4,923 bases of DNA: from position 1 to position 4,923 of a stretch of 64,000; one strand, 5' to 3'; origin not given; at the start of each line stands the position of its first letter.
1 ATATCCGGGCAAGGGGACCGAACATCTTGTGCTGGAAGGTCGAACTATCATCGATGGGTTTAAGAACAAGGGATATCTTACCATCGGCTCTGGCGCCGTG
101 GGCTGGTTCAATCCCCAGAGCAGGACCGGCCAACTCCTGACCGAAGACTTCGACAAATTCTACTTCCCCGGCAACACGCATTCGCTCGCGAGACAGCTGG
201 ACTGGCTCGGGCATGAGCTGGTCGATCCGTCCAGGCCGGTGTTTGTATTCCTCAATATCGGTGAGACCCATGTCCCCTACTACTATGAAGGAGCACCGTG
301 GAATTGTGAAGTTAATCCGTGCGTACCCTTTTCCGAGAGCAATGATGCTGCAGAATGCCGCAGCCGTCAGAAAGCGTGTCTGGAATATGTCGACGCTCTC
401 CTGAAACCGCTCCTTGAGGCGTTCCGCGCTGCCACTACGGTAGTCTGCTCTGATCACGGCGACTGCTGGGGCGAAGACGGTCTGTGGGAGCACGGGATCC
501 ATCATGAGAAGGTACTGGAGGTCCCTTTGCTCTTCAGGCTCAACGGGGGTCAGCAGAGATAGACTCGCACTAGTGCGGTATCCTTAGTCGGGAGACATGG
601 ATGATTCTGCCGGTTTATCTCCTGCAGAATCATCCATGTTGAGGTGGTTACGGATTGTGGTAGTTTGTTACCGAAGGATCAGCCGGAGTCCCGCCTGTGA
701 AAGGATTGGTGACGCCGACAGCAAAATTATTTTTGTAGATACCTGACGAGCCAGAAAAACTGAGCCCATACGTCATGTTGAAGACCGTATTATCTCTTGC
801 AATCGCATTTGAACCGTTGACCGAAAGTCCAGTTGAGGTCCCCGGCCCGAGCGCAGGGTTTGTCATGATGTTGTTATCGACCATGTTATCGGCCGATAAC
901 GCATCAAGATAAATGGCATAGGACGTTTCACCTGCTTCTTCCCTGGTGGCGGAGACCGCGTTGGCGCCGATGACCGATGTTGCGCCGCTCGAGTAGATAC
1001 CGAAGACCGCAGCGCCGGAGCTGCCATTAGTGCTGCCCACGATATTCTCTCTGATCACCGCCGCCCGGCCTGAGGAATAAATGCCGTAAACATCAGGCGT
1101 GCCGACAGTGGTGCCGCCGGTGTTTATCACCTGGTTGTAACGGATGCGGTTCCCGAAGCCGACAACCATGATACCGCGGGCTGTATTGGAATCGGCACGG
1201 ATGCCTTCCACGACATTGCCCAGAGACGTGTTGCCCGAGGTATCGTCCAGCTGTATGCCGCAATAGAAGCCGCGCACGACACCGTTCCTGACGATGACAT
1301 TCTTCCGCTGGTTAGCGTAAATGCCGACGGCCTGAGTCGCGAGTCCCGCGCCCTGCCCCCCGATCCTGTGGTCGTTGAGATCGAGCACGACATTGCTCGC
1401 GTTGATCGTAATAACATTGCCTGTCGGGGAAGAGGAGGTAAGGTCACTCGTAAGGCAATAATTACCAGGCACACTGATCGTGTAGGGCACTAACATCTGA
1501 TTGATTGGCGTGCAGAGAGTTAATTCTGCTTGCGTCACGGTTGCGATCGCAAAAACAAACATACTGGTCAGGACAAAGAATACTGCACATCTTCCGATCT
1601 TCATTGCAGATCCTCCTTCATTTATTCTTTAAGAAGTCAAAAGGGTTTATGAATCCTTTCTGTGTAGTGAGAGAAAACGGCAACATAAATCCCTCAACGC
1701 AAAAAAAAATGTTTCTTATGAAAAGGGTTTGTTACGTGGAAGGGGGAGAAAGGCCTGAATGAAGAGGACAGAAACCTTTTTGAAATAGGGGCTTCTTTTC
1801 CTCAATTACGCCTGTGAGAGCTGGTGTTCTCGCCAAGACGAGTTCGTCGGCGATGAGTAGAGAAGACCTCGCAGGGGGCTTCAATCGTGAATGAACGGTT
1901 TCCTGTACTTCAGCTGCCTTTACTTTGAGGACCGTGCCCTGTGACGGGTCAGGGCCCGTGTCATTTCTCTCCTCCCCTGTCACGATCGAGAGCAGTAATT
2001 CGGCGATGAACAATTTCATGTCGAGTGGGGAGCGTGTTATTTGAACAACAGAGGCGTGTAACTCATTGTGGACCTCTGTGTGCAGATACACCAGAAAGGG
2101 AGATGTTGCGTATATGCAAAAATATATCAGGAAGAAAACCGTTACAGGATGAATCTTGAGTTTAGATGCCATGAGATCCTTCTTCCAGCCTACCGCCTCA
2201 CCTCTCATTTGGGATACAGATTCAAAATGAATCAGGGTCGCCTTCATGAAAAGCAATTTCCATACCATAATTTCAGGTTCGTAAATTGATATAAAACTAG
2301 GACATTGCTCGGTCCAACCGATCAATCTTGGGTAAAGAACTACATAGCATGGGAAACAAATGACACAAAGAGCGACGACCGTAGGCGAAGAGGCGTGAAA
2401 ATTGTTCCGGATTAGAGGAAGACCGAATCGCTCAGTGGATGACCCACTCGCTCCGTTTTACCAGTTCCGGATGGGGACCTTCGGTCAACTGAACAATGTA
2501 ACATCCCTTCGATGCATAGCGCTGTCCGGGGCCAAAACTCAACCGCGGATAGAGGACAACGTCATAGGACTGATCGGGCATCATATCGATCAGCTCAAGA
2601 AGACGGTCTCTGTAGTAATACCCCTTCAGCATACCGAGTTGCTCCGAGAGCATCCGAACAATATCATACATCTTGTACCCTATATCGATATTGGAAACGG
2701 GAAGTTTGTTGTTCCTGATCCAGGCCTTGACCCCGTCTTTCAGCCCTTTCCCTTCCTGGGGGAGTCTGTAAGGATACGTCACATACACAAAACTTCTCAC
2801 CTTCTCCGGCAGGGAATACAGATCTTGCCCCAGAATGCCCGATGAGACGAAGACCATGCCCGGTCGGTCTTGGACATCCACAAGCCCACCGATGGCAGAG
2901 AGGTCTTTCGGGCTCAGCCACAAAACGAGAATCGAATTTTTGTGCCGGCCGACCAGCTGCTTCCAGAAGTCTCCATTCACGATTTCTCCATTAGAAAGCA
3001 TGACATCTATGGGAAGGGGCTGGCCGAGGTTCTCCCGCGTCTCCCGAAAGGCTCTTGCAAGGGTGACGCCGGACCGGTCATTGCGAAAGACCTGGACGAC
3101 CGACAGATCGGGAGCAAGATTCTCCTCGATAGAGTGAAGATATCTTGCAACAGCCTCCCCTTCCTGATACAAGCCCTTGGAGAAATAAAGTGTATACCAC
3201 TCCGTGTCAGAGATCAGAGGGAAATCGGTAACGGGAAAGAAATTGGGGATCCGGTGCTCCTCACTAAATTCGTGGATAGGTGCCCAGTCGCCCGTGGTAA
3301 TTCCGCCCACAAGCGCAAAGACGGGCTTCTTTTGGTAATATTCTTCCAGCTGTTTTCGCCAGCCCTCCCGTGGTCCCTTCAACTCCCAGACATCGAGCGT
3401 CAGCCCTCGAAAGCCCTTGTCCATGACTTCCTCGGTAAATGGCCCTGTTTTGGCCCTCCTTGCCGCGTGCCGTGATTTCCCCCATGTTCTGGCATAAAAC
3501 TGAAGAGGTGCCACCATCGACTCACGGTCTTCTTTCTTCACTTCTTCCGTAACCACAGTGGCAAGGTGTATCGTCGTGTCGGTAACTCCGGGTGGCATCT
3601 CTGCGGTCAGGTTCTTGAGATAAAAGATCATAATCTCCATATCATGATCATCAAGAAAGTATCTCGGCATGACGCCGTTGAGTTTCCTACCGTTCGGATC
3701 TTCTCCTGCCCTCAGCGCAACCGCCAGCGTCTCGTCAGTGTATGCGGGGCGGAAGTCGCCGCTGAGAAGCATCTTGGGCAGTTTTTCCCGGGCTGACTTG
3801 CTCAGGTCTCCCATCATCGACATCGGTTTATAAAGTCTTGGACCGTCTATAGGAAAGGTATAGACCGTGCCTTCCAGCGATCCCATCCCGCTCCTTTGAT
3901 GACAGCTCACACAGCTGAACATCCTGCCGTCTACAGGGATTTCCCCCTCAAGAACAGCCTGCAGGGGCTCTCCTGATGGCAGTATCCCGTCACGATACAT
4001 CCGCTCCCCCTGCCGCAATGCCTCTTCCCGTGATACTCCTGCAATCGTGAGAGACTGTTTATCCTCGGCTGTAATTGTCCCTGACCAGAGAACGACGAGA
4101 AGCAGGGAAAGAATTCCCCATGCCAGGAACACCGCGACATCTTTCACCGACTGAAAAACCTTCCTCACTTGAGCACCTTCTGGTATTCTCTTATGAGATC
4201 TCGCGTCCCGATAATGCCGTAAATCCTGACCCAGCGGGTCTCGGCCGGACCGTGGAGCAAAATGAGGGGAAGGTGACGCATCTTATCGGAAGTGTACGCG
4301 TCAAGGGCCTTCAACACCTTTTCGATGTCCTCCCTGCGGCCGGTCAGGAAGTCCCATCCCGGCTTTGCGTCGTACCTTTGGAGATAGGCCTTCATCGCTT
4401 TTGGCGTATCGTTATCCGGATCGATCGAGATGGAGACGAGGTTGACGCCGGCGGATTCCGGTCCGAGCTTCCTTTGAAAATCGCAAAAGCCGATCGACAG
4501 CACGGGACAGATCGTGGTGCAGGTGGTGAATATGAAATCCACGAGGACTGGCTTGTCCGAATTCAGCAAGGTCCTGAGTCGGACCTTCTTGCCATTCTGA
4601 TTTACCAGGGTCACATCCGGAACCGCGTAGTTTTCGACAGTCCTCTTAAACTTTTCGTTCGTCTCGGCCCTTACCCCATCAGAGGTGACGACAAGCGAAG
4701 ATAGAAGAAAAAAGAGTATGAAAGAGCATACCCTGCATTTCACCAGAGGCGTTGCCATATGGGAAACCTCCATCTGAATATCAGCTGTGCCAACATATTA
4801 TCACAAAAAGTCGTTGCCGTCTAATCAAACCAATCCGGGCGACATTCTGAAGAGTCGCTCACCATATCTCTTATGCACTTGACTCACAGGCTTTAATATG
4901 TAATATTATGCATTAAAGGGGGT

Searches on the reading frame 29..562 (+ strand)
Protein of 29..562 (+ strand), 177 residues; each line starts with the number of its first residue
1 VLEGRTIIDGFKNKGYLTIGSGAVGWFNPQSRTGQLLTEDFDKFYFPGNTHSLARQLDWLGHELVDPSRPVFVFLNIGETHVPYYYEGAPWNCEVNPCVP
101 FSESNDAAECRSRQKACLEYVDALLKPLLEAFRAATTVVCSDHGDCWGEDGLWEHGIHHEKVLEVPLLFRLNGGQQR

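Call 19: search_protein_families(library=pfam, proteins=[window:29-562:+], max_evalue=0.0001)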
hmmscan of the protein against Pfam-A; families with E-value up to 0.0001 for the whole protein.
window:29-562:+ (177 aa): 1 family
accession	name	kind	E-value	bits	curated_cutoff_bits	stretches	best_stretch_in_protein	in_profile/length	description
PF00884.28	Sulfatase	-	1.9e-09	37.7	25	1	5-176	81-278/301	Sulfatase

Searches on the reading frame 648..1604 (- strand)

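Call 19: search_protein_families(library=pfam, proteins=[window:648-1604:-], max_evalue=0.0001)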
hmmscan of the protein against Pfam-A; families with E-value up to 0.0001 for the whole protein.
window:648-1604:- (318 aa): 1 family
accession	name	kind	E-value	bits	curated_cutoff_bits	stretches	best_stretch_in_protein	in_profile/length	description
PF05048.19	NosD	-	4.7e-06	26.6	23.6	0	209-300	19-105/212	Periplasmic copper-binding protein (NosD)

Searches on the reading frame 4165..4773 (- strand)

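Call 19: search_protein_families(library=pfam, proteins=[window:4165-4773:-], max_evalue=0.0001)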
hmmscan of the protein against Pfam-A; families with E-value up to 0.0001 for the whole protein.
window:4165-4773:- (202 aa): 2 families
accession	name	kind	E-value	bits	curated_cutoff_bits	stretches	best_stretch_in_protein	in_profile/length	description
PF02630.20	SCO1-SenC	-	8.8e-21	74.7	22.8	1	55-163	5-109/134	SCO1/SenC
PF00578.27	AhpC-TSA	-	1.1e-06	29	26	1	50-134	4-80/124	AhpC/TSA family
